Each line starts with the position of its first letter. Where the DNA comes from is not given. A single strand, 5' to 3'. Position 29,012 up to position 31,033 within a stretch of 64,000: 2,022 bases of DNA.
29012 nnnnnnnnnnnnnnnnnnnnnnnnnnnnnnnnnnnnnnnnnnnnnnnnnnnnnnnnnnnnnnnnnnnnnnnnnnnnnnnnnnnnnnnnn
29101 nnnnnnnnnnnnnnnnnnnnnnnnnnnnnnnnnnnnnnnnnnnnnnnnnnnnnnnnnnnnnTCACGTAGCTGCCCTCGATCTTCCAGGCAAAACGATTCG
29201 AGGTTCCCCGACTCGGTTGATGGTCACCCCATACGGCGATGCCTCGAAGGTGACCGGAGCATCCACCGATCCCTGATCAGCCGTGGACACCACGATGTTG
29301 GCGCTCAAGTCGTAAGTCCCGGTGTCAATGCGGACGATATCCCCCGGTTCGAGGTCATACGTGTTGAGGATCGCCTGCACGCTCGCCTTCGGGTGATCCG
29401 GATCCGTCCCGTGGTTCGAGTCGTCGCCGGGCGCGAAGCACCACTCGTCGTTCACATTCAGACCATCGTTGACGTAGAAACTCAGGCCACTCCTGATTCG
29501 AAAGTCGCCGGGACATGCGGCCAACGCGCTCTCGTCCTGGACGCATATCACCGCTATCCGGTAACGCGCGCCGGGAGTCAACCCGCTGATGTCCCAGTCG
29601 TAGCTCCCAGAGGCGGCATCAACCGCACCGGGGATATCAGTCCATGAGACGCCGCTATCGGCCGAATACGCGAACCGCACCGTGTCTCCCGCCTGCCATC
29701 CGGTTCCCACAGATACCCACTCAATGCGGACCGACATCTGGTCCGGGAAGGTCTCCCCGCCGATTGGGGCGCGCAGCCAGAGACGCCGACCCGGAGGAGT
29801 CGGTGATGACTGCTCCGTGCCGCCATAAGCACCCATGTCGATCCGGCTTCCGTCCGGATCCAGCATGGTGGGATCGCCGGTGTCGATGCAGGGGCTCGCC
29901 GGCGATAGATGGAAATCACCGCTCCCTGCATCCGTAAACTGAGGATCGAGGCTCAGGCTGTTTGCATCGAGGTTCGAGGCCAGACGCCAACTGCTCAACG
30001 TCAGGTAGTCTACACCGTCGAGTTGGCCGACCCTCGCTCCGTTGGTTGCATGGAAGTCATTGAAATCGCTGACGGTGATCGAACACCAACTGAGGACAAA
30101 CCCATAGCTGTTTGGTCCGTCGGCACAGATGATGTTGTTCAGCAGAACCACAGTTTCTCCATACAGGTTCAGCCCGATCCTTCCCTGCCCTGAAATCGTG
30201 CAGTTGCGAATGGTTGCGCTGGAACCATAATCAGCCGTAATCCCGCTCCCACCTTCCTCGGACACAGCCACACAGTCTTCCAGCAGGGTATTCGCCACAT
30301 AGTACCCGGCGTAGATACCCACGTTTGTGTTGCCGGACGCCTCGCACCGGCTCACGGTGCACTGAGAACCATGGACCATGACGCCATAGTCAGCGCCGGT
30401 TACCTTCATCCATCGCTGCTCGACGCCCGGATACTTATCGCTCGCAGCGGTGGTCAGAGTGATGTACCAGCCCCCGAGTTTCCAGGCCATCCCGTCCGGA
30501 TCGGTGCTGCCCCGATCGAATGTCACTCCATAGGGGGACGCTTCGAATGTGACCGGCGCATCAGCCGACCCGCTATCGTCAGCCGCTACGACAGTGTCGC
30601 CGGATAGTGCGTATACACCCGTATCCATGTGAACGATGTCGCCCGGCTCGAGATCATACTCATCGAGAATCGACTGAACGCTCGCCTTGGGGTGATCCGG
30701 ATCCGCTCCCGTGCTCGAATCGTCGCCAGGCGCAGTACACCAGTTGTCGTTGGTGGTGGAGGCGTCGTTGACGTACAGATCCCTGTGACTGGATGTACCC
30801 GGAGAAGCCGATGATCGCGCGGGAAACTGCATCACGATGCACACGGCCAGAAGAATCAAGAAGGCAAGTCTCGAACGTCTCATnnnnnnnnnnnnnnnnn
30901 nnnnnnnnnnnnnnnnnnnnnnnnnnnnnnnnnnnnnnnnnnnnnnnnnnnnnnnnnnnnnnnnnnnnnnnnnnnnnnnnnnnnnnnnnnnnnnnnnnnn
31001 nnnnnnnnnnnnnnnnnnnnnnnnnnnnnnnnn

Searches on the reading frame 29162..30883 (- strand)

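Call 38: search_protein_families(library=pfam, proteins=[window:29162-30883:-], max_evalue=0.00001)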
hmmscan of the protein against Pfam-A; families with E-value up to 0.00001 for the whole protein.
window:29162-30883:- (573 aa): 3 families
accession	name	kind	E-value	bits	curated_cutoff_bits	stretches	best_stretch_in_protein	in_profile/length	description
PF13229.12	Beta_helix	-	1.8e-10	41.1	25.9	1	161-280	18-137/158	Right handed beta helix region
PF05048.19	NosD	-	9.1e-08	32.2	23.6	1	160-263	55-154/212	Periplasmic copper-binding protein (NosD)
PF17161.10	DUF5123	-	2.9e-06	28.8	35.1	0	224-338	2-111/113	Domain of unknown function (DUF5123)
